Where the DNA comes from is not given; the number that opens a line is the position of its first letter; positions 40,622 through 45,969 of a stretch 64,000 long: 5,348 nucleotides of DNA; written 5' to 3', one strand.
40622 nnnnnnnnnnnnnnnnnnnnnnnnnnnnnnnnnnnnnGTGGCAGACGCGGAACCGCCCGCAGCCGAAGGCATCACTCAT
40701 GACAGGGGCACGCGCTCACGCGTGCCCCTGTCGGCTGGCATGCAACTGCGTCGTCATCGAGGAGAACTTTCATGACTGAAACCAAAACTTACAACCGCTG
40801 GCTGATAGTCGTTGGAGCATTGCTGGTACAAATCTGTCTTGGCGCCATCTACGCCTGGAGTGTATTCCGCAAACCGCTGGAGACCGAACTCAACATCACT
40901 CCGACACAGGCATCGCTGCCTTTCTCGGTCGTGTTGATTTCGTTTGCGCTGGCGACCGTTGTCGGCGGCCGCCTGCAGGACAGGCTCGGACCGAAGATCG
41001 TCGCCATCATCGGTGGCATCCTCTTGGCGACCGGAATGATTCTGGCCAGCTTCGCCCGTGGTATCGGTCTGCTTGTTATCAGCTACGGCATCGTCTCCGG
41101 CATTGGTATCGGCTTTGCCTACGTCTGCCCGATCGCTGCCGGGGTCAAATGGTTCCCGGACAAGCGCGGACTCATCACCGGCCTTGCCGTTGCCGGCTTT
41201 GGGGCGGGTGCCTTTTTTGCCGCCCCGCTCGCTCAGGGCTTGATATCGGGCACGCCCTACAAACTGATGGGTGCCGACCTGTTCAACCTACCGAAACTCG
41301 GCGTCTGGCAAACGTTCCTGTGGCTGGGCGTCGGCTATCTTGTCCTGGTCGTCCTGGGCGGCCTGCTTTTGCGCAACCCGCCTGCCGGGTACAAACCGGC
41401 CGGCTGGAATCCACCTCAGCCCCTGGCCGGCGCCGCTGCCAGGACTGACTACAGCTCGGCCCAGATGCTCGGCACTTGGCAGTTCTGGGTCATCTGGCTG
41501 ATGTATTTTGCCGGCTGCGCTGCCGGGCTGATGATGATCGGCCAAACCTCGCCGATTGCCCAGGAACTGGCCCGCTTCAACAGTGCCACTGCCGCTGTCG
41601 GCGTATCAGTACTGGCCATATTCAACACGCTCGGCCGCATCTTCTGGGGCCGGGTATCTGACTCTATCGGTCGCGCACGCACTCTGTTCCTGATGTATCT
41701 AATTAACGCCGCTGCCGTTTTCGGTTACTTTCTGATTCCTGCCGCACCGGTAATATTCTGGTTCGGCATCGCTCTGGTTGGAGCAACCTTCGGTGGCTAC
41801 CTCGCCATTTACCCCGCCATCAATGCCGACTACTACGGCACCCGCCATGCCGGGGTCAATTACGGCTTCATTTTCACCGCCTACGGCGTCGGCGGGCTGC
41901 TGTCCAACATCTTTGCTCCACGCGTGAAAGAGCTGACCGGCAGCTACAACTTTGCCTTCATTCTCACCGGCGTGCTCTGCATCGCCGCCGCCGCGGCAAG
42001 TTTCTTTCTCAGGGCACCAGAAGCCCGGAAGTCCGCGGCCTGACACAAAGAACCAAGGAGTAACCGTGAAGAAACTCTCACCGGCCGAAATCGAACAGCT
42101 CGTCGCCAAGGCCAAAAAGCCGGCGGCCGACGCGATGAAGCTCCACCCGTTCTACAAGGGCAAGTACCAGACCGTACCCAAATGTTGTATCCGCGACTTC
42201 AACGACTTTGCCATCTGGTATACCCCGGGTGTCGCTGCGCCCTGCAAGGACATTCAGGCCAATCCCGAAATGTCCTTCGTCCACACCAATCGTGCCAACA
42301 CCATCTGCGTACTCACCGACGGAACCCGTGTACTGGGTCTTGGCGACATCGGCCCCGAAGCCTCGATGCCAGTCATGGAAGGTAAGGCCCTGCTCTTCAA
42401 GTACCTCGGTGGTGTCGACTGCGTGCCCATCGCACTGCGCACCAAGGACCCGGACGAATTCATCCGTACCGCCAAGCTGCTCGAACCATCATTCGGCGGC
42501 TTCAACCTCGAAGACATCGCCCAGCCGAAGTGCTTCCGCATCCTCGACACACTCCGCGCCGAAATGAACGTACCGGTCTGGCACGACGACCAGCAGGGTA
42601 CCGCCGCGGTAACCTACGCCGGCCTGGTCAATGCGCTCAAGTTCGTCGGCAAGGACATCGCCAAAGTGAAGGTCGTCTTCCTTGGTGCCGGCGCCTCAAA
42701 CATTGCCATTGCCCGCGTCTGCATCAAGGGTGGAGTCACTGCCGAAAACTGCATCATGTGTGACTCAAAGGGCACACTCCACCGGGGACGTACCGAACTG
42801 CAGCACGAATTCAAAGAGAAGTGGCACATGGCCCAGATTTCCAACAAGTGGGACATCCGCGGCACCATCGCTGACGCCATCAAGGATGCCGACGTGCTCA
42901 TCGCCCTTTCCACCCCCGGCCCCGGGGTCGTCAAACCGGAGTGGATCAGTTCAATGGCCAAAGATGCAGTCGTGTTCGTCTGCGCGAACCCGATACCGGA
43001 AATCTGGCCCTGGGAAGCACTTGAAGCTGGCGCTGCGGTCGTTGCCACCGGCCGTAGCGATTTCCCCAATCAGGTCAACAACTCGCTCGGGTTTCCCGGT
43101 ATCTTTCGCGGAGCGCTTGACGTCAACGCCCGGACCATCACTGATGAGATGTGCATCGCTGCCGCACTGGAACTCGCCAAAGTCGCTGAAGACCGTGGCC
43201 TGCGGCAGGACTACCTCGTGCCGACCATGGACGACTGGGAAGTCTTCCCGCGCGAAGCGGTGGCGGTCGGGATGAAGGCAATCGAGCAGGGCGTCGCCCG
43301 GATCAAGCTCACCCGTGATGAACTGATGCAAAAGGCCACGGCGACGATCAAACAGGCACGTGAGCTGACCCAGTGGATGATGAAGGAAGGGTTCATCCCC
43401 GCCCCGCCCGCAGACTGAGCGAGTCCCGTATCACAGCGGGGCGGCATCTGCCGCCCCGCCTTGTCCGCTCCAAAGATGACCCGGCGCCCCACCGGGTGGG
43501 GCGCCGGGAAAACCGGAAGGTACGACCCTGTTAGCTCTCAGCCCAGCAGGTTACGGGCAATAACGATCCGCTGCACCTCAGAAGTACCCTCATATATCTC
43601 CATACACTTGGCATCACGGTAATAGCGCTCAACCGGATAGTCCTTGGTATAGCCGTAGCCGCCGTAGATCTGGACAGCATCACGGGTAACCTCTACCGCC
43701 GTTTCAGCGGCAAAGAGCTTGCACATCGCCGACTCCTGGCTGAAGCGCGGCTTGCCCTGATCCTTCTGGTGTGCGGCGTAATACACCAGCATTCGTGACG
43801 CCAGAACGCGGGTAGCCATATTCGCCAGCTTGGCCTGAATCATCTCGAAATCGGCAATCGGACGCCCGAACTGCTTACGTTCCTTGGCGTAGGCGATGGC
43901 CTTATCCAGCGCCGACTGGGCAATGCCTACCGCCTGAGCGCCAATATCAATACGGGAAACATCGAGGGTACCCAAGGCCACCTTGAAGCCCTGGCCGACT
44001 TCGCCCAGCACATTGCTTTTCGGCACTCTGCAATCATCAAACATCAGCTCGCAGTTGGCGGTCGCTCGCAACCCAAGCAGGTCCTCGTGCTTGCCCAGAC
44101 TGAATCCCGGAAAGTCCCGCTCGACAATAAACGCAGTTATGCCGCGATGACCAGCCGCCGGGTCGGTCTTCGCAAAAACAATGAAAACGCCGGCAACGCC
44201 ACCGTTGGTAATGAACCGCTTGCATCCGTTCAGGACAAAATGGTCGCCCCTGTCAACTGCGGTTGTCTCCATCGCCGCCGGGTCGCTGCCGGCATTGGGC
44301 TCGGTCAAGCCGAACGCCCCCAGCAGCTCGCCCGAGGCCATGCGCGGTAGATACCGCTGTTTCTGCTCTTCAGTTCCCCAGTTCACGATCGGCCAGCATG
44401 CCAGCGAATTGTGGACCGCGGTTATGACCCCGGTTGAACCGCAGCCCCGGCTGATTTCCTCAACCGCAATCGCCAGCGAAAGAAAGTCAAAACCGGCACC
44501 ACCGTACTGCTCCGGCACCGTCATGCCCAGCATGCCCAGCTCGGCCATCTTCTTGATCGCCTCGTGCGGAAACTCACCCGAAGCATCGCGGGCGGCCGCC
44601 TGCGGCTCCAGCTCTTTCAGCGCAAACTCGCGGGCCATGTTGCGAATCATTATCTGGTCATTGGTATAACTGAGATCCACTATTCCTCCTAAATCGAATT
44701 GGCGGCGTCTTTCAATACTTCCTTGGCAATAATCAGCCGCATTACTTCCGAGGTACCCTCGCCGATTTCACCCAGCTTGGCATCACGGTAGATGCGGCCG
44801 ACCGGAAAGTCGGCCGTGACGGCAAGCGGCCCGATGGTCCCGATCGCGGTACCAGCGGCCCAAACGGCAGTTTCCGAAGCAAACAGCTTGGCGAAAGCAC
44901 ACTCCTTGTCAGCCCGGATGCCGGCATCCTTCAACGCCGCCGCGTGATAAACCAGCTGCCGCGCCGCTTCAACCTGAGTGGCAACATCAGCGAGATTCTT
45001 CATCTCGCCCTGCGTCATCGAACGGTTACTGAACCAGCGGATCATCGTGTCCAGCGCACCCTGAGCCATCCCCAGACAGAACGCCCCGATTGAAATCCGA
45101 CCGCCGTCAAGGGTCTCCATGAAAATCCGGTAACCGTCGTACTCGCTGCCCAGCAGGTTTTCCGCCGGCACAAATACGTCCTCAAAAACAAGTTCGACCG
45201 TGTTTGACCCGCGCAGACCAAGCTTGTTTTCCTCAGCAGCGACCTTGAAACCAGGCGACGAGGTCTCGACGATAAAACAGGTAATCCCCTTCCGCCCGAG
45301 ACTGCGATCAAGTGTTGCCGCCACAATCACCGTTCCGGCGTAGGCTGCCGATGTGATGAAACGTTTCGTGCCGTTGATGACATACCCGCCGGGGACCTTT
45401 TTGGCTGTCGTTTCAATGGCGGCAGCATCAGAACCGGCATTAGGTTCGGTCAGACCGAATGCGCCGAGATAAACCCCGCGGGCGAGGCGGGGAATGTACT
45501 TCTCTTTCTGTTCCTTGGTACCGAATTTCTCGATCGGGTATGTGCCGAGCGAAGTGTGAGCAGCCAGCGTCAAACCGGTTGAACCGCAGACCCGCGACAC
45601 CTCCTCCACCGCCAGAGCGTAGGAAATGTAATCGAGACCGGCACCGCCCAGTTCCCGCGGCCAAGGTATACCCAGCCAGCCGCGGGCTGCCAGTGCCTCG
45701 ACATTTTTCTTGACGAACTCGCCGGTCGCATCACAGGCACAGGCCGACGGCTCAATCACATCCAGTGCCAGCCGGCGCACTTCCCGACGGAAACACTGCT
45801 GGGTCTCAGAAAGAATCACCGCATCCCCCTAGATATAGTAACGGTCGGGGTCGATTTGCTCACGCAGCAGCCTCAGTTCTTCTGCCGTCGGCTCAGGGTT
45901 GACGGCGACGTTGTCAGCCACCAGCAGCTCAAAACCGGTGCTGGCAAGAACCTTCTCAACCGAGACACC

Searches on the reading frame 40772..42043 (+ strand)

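Call 45: search_protein_families(library=pfam, proteins=[window:40772-42043:+], max_evalue=0.0001)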
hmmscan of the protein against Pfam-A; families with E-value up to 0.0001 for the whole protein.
window:40772-42043:+ (423 aa): 1 family
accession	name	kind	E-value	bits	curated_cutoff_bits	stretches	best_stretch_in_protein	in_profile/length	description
PF07690.21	MFS_1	-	1.5e-36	126.5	33.4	1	31-378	18-346/347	Major Facilitator Superfamily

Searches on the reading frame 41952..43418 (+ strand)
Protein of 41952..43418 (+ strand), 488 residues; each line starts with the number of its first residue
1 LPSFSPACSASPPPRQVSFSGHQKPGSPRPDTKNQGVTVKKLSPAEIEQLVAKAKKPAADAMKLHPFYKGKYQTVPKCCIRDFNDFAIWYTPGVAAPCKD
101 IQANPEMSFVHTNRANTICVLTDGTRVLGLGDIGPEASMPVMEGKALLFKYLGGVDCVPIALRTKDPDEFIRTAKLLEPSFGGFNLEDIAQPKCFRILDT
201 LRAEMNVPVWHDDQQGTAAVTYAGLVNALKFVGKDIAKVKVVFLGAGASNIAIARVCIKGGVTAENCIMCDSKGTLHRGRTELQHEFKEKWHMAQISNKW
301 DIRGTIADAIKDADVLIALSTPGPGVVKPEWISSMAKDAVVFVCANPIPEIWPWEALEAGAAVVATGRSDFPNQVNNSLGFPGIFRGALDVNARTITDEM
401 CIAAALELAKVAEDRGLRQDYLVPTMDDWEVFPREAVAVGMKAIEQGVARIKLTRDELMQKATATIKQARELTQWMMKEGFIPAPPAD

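Call 45: search_protein_families(library=pfam, proteins=[window:41952-43418:+], max_evalue=0.0001)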
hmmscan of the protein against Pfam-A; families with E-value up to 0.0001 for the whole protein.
window:41952-43418:+ (488 aa): 2 families
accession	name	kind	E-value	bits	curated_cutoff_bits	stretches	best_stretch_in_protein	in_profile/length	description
PF00390.24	malic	-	1.6e-27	97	23.1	1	71-202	3-182/182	Malic enzyme, N-terminal domain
PF03949.21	Malic_M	-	5.7e-24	85.2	23.5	1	215-430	2-243/258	Malic enzyme, NAD binding domain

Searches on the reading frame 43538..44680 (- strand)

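Call 45: search_protein_families(library=pfam, proteins=[window:43538-44680:-], max_evalue=0.0001)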
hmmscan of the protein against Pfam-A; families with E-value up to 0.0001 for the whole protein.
window:43538-44680:- (380 aa): 5 families
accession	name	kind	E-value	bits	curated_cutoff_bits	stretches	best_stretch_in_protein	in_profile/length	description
PF00441.29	Acyl-CoA_dh_1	-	7e-58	195.5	22.4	1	229-379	1-150/150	Acyl-CoA dehydrogenase, C-terminal domain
PF02771.21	Acyl-CoA_dh_N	-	1.2e-45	155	22.9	1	6-118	1-113/113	Acyl-CoA dehydrogenase, N-terminal domain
PF08028.16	Acyl-CoA_dh_2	-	7.7e-28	97.9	22.7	1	246-367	3-133/134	Acyl-CoA dehydrogenase, C-terminal domain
PF02770.24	Acyl-CoA_dh_M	-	1.8e-27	95.8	33.3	1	122-217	1-97/97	Acyl-CoA dehydrogenase, middle domain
PF22924.1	ACOX_C_alpha1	-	2.1e-06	28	27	1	237-379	2-169/169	Acyl-CoA oxidase, C-alpha1 domain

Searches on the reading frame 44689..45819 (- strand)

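Call 45: search_protein_families(library=pfam, proteins=[window:44689-45819:-], max_evalue=0.0001)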
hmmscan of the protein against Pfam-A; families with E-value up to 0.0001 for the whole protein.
window:44689-45819:- (376 aa): 5 families
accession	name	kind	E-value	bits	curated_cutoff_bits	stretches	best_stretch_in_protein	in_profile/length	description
PF00441.29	Acyl-CoA_dh_1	-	3.5e-35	121.8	22.4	1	228-368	2-149/150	Acyl-CoA dehydrogenase, C-terminal domain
PF02771.21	Acyl-CoA_dh_N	-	8.2e-35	120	22.9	1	4-115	1-112/113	Acyl-CoA dehydrogenase, N-terminal domain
PF02770.24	Acyl-CoA_dh_M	-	6.7e-28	97.2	33.3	1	120-215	1-97/97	Acyl-CoA dehydrogenase, middle domain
PF08028.16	Acyl-CoA_dh_2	-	3.3e-14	53.8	22.7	1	243-351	2-127/134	Acyl-CoA dehydrogenase, C-terminal domain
PF11794.13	HpaB_N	-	1.8e-05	24.9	35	1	140-222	172-268/270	4-hydroxyphenylacetate 3-hydroxylase N terminal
